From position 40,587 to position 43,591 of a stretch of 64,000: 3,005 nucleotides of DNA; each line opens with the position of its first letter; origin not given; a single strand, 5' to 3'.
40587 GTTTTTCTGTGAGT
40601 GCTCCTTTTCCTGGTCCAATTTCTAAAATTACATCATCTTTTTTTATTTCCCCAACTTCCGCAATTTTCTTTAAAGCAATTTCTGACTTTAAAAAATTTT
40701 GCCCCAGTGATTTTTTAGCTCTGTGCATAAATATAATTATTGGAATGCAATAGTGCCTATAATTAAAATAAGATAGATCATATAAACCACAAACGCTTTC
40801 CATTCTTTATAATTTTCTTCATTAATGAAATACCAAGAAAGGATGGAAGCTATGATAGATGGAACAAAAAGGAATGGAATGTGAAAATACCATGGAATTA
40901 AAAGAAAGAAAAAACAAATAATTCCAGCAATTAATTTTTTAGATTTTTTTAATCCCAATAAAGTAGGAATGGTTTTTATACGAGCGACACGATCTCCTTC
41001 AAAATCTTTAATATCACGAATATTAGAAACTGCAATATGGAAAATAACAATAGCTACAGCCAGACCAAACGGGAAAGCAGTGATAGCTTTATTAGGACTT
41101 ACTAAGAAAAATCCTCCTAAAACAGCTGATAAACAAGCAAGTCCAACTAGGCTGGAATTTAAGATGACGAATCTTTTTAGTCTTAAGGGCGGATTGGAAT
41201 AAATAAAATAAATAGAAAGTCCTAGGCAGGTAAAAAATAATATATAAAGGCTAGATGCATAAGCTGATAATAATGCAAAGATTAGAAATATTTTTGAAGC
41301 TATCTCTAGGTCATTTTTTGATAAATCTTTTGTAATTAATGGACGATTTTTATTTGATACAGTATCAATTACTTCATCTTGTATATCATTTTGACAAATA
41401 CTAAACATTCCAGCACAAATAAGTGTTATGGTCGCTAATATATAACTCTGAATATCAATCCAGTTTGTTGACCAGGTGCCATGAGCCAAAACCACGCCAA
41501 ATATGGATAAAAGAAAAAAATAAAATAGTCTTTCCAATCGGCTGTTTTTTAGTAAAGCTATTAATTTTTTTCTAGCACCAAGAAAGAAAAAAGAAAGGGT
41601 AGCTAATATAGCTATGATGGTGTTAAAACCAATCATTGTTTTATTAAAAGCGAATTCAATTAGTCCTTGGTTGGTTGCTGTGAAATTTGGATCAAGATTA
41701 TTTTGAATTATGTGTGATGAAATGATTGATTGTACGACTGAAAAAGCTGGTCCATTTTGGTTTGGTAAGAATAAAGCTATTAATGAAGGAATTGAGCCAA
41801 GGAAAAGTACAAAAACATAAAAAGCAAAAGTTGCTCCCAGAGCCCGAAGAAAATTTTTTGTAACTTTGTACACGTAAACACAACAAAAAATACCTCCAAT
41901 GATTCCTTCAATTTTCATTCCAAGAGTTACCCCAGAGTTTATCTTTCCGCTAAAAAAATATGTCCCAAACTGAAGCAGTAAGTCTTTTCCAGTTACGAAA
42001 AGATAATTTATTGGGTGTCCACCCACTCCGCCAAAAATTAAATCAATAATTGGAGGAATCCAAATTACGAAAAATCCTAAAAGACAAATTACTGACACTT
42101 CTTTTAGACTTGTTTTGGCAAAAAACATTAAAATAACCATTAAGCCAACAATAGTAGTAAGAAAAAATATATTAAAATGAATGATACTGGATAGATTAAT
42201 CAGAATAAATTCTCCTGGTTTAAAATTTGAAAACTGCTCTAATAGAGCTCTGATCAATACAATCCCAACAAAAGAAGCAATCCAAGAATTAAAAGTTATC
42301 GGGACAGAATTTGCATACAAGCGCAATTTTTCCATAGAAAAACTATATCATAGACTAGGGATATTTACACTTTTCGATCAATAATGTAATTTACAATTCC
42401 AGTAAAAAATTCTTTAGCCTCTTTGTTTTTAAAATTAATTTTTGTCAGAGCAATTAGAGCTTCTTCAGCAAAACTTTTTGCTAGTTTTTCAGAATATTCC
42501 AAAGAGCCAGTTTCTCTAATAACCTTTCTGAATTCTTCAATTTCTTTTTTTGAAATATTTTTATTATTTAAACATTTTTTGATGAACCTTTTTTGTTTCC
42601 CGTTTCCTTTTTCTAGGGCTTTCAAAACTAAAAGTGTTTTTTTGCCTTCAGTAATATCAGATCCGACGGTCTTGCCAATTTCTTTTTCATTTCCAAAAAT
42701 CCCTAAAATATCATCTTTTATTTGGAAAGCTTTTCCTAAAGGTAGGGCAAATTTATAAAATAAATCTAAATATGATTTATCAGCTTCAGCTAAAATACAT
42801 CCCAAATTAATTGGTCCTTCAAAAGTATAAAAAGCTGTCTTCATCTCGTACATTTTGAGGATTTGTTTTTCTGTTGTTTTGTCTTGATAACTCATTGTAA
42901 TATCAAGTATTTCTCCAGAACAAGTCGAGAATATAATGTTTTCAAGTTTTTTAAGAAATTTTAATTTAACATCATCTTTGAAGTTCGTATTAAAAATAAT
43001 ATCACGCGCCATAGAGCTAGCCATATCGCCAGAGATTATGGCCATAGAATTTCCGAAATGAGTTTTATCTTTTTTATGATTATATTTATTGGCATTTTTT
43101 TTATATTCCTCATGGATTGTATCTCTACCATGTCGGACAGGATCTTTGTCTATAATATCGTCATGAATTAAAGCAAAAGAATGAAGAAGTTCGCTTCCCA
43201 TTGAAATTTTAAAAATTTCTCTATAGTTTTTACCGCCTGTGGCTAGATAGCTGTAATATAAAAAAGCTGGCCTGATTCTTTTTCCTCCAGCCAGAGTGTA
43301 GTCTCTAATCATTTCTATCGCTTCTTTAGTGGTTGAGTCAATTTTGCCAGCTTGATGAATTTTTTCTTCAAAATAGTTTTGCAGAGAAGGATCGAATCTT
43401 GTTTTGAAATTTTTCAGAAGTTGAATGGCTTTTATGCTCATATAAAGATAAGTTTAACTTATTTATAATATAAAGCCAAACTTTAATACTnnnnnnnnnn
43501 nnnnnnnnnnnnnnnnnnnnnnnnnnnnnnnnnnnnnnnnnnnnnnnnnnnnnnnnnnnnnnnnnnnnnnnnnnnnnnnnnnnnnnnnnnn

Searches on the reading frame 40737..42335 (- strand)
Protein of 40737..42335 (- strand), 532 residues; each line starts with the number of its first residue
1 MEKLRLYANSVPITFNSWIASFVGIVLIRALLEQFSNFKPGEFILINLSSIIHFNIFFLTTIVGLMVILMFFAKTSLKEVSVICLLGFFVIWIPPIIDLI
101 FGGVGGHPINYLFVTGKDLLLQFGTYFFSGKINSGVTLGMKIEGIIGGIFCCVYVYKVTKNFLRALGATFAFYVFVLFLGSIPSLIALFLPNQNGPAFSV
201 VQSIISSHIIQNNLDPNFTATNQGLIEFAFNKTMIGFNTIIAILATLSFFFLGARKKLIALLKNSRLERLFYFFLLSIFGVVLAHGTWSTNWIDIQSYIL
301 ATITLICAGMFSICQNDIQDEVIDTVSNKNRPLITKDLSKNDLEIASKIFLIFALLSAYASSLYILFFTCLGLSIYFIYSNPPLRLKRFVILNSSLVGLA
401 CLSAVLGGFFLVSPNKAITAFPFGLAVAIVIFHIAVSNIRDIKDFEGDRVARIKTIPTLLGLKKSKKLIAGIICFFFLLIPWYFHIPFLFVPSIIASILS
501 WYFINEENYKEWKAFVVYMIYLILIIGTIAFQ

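Call 64: search_protein_families(library=pfam, proteins=[window:40737-42335:-], max_evalue=0.00001)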
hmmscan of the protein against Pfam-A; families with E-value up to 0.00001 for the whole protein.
window:40737-42335:- (532 aa): 1 family
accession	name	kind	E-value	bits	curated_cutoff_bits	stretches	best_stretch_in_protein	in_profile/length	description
PF01040.23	UbiA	-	7.4e-30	104.5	34.2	1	279-516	7-244/250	UbiA prenyltransferase family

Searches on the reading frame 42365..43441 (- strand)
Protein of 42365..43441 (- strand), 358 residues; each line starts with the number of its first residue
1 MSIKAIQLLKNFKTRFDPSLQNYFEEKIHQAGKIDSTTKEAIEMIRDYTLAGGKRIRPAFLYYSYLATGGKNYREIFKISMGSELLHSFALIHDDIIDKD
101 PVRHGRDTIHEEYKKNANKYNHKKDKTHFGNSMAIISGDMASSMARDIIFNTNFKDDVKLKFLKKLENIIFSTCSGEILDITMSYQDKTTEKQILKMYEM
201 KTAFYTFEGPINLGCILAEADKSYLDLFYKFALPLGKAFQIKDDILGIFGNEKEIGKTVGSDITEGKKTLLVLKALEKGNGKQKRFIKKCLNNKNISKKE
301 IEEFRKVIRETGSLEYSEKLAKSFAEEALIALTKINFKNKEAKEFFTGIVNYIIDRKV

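Call 64: search_protein_families(library=pfam, proteins=[window:42365-43441:-], max_evalue=0.00001)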
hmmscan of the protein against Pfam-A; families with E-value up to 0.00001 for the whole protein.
window:42365-43441:- (358 aa): 1 family
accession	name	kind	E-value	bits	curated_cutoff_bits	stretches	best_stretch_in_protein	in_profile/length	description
PF00348.22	polyprenyl_synt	-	1e-58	198.9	27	1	42-305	4-248/251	Polyprenyl synthetase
